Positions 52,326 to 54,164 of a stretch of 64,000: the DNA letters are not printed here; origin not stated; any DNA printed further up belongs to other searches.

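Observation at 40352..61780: Aryl-polyene / flexirubin-type biosynthetic cluster without dialkylresorcinol (DarA/DarB) genes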

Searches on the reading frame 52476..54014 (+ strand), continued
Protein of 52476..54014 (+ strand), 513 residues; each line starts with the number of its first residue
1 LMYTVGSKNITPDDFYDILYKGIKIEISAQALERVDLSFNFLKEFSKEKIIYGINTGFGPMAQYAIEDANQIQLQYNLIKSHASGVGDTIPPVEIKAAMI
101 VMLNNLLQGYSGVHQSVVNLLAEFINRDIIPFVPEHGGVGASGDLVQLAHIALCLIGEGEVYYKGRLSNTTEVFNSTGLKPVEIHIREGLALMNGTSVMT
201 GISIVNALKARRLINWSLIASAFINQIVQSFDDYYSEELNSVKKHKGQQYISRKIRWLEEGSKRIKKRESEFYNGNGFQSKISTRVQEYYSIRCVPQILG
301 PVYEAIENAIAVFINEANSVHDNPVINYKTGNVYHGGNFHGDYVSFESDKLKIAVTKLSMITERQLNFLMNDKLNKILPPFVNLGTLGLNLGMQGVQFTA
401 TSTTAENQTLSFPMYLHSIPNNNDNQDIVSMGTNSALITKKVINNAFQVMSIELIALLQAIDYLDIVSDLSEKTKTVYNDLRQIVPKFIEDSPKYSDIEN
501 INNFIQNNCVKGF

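Call 56: find_homologous_proteins(query=L023:19571-20626:+, max_evalue=1e-30)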
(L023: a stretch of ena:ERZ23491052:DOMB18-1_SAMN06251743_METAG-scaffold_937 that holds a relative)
Query L023:19571-20626:+ (352 aa): 3478 proteins with E <= 1e-30 among 8000 candidates; the best 120 are listed.
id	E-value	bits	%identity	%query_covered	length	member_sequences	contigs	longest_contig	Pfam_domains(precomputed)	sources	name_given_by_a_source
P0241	3.3e-232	788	100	100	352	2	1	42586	PF13723.13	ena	-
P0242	4.3e-155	534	67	100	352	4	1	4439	PF00109.33,PF13723.13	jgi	-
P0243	1.6e-153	529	66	100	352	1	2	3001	PF00109.33,PF13723.13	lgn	-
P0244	1.0e-151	523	65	100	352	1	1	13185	PF00109.33,PF13723.13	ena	-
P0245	5.0e-150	517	65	100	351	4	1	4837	PF00109.33,PF13723.13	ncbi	-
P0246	6.3e-150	517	65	100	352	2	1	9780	PF00109.33,PF13723.13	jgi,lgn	-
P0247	7.7e-149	514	66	100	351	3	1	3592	PF00109.33,PF13723.13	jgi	jgi:3-oxoacyl-(acyl-carrier-protein) synthase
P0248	1.9e-148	512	66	100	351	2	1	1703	PF00109.33,PF13723.13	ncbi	-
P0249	2.9e-148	512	66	100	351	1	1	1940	PF00109.33,PF13723.13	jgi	jgi:3-oxoacyl-(acyl-carrier-protein) synthase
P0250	3.3e-148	511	66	100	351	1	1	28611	PF00109.33,PF13723.13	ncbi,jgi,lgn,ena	-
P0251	6.1e-148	511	65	100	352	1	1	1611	PF00109.33,PF13723.13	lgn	-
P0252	1.2e-147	510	66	100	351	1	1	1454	PF00109.33,PF13723.13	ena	-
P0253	5.7e-147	507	64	100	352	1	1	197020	PF00109.33,PF13723.13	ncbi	ncbi:MAG: beta-ketoacyl synthase chain length factor [Bacteroidales bacterium]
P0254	1.7e-146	506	65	100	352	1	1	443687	PF00109.33,PF13723.13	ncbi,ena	-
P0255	5.3e-145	501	64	100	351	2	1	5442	PF00109.33,PF13723.13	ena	-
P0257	2.9e-144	498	64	100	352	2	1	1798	PF00109.33,PF13723.13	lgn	-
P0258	6.8e-144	497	77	84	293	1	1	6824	-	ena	-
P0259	7.6e-144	497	63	100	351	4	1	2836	PF00109.33,PF13723.13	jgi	jgi:hypothetical protein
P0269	2.4e-127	443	63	88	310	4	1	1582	PF00109.33,PF13723.13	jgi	jgi:hypothetical protein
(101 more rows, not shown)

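Call 57: find_encoding_contigs(protein=P0258, flank=10000, max_places=5)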
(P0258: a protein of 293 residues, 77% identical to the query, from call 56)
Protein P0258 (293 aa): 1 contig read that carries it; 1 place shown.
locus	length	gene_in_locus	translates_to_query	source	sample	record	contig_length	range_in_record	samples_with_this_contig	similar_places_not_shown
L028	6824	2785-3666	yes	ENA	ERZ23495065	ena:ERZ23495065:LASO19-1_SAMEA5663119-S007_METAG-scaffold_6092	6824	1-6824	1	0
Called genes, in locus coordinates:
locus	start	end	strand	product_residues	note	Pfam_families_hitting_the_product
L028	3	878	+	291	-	?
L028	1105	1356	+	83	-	PF00550:PP-binding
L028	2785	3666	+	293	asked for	-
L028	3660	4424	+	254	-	PF01522:Polysacc_deac_1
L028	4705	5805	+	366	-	PF08100:Dimerisation, PF00891:Methyltransf_2, PF05175:MTS (weak), PF13847:Methyltransf_31 (weak)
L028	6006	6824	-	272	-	?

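Call 58: find_encoding_contigs(protein=P0243, flank=10000, max_places=5)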
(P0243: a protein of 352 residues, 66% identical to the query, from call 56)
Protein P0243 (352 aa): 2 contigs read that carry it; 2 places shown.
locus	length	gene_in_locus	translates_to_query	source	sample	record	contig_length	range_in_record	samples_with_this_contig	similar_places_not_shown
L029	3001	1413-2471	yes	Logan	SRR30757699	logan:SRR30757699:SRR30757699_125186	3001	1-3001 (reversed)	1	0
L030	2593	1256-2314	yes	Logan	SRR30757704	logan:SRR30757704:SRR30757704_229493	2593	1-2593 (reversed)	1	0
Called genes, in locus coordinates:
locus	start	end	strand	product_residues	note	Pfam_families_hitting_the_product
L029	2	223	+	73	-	?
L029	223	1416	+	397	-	PF00109:ketoacyl-synt, PF02801:Ketoacyl-synt_C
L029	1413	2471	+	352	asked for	PF00109:ketoacyl-synt (weak), PF13723:Ketoacyl-synt_2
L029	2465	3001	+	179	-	?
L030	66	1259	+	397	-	PF00109:ketoacyl-synt, PF02801:Ketoacyl-synt_C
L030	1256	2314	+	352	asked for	PF00109:ketoacyl-synt (weak), PF13723:Ketoacyl-synt_2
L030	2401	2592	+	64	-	?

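Call 59: find_encoding_contigs(protein=P0244, flank=10000, max_places=5)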
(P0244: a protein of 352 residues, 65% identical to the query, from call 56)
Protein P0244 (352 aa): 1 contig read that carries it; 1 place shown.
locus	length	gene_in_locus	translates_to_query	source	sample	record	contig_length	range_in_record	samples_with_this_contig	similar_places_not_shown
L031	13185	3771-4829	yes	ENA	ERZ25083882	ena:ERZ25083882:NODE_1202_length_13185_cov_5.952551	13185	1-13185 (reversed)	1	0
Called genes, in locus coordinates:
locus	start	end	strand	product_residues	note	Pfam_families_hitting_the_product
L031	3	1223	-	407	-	?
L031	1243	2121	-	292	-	PF13175:AAA_15 (faint), PF13476:AAA_23 (weak), PF00005:ABC_tran, PF13304:AAA_21 (weak)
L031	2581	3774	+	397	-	PF00109:ketoacyl-synt, PF02801:Ketoacyl-synt_C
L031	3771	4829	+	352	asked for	PF00109:ketoacyl-synt, PF13723:Ketoacyl-synt_2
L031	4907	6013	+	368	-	PF08100:Dimerisation, PF00891:Methyltransf_2, PF05175:MTS (weak), PF08242:Methyltransf_12 (faint), PF13847:Methyltransf_31 (weak)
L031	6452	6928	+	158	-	-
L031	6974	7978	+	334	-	PF14399:BtrH_N, PF16169:DUF4872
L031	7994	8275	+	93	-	PF00550:PP-binding (weak)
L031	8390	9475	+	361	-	PF13469:Sulfotransfer_3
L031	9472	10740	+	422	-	PF04055:Radical_SAM (weak)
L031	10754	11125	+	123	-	-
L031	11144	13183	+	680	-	?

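Call 65: search_solved_structures(query=window:52476-54014:+, max_evalue=1e-20, show_alignments=0)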
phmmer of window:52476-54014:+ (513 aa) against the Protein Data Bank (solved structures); distinct sequences matched with E-value up to 1e-20: 39.
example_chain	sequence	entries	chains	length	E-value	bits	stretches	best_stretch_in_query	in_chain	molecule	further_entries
7tqr_A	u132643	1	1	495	5.9e-85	289.2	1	4-505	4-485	Probable histidine ammonia-lyase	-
2qve_A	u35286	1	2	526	6.9e-83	282.4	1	19-502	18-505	Tyrosine Aminomutase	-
3kdy_A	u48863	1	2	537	7e-83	282.4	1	19-502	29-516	Histidine ammonia-lyase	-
2rjr_A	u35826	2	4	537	7e-83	282.4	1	19-502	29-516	Tyrosine aminomutase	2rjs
2ohy_A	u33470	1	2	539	7.1e-83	282.3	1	19-502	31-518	Tyrosine aminomutase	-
3kdz_A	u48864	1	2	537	2.5e-82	280.6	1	19-502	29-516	Histidine ammonia-lyase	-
3unv_A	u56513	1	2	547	6.9e-77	262.6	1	29-502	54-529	AdmH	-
2o6y_A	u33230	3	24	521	3.9e-75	256.8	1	12-498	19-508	Putative histidine ammonia-lyase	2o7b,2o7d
2o78_A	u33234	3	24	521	5.5e-75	256.3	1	12-498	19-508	Putative histidine ammonia-lyase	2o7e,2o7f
6v6h_A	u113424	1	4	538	9e-71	242.4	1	8-509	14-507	Histidine ammonia-lyase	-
1gkm_B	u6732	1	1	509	8.7e-69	235.9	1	22-499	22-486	Histidine ammonia-lyase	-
1gkj_A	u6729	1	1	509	3.1e-68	234.1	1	22-499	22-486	HISTIDINE AMMONIA-LYASE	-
1gk3_A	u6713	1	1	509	1.1e-67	232.2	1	22-499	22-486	HISTIDINE AMMONIA-LYASE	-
1eb4_A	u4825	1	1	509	1.1e-67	232.2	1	22-499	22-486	HISTIDINE AMMONIA-LYASE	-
1gk2_A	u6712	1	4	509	1.5e-67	231.8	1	22-499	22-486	HISTIDINE AMMONIA-LYASE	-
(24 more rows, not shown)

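Call 77: find_encoding_contigs(protein=P0254, flank=10000, max_places=2)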
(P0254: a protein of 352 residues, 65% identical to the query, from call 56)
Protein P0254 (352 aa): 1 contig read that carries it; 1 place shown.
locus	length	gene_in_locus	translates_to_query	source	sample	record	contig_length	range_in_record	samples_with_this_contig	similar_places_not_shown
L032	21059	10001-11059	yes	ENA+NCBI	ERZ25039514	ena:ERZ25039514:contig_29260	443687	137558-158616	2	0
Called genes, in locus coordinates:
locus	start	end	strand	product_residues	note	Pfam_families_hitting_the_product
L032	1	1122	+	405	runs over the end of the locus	PF00109:ketoacyl-synt, PF02801:Ketoacyl-synt_C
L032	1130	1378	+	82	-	PF00550:PP-binding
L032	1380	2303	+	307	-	PF03279:Lip_A_acyltrans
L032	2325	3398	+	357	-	PF21212:Dimerisation2-like_dom, PF00891:Methyltransf_2, PF13489:Methyltransf_23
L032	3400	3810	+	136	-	PF22817:ApeP-like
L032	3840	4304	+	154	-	PF13279:4HBT_2, PF03061:4HBT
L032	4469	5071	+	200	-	-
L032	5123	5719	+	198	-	-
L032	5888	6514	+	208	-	-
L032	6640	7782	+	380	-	PF00109:ketoacyl-synt, PF08545:ACP_syn_III (weak), PF02801:Ketoacyl-synt_C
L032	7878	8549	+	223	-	-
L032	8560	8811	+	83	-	PF00550:PP-binding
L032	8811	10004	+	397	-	PF00109:ketoacyl-synt, PF02801:Ketoacyl-synt_C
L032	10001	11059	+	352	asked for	PF00109:ketoacyl-synt (weak), PF13723:Ketoacyl-synt_2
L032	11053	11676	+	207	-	PF01522:Polysacc_deac_1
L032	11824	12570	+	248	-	PF01522:Polysacc_deac_1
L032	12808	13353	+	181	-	PF08100:Dimerisation (weak), PF00891:Methyltransf_2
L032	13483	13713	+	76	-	-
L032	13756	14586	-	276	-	PF00108:Thiolase_N (faint), PF00109:ketoacyl-synt, PF02801:Ketoacyl-synt_C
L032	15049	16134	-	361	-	PF02737:3HCDH_N, PF00725:3HCDH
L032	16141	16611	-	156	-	-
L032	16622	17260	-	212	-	PF00109:ketoacyl-synt (faint), PF00195:Chal_sti_synt_N (faint), PF08545:ACP_syn_III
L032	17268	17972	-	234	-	PF00378:ECH_1, PF16113:ECH_2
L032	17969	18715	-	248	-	PF00378:ECH_1, PF16113:ECH_2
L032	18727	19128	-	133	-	PF20791:Acyl-ACP_TE_C, PF13279:4HBT_2, PF03061:4HBT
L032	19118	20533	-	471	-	PF02310:B12-binding (weak), PF04055:Radical_SAM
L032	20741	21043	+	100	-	PF00550:PP-binding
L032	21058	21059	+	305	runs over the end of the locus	PF00698:Acyl_transf_1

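Call 78: find_encoding_contigs(protein=P0253, flank=10000, max_places=2)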
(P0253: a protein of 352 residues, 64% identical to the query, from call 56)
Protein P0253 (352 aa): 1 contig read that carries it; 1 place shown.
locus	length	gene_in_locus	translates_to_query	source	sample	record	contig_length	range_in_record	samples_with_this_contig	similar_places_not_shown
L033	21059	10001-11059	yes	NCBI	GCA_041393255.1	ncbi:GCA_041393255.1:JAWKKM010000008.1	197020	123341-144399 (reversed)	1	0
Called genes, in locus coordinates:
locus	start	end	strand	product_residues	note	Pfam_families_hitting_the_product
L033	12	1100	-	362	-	PF02737:3HCDH_N, PF00725:3HCDH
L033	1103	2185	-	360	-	PF00109:ketoacyl-synt (faint), PF00108:Thiolase_N (faint), PF08545:ACP_syn_III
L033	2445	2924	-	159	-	PF00378:ECH_1, PF16113:ECH_2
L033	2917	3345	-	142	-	PF00378:ECH_1, PF16113:ECH_2 (weak)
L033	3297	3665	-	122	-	PF00378:ECH_1, PF16113:ECH_2 (weak)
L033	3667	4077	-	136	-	PF20791:Acyl-ACP_TE_C (weak), PF13279:4HBT_2, PF03061:4HBT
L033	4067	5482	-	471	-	PF02310:B12-binding (weak), PF04055:Radical_SAM, PF13282:DUF4070 (weak)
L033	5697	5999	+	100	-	PF00550:PP-binding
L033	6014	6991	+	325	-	PF00698:Acyl_transf_1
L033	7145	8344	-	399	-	PF02310:B12-binding, PF04055:Radical_SAM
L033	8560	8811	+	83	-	PF00550:PP-binding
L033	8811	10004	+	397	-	PF00109:ketoacyl-synt, PF02801:Ketoacyl-synt_C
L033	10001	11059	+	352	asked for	PF00109:ketoacyl-synt, PF13723:Ketoacyl-synt_2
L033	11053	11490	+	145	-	PF01522:Polysacc_deac_1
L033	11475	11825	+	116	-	PF01522:Polysacc_deac_1 (weak)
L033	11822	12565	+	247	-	PF01522:Polysacc_deac_1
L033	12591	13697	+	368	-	PF08100:Dimerisation, PF00891:Methyltransf_2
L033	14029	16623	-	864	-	PF02012:BNR (faint), PF15902:Sortilin-Vps10 (weak), PF18962:Por_Secre_tail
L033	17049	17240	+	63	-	PF00313:CSD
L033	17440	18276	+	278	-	PF04397:LytTR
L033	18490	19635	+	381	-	PF00478:IMPDH (faint), PF03060:NMO, PF01645:Glu_synthase (faint), PF01180:DHO_dh (weak)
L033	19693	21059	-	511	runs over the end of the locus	PF13100:OstA_2, PF03968:LptD_N (faint)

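Call 88: find_encoding_contigs(protein=P0255, flank=10000, max_places=5)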
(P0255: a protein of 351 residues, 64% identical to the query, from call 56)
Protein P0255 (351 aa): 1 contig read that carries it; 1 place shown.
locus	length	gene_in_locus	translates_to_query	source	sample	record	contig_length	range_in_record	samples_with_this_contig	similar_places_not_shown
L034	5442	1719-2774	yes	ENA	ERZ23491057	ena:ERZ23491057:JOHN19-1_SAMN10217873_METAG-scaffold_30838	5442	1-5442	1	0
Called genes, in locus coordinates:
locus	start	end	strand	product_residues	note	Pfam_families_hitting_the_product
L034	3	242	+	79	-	?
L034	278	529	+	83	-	PF00550:PP-binding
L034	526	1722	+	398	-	PF00109:ketoacyl-synt, PF02801:Ketoacyl-synt_C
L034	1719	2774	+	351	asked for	PF00109:ketoacyl-synt, PF13723:Ketoacyl-synt_2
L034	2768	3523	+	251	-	PF01522:Polysacc_deac_1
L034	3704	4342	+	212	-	PF03548:LolA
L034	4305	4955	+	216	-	-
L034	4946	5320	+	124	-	PF07977:FabA (weak), PF22818:ApeI-like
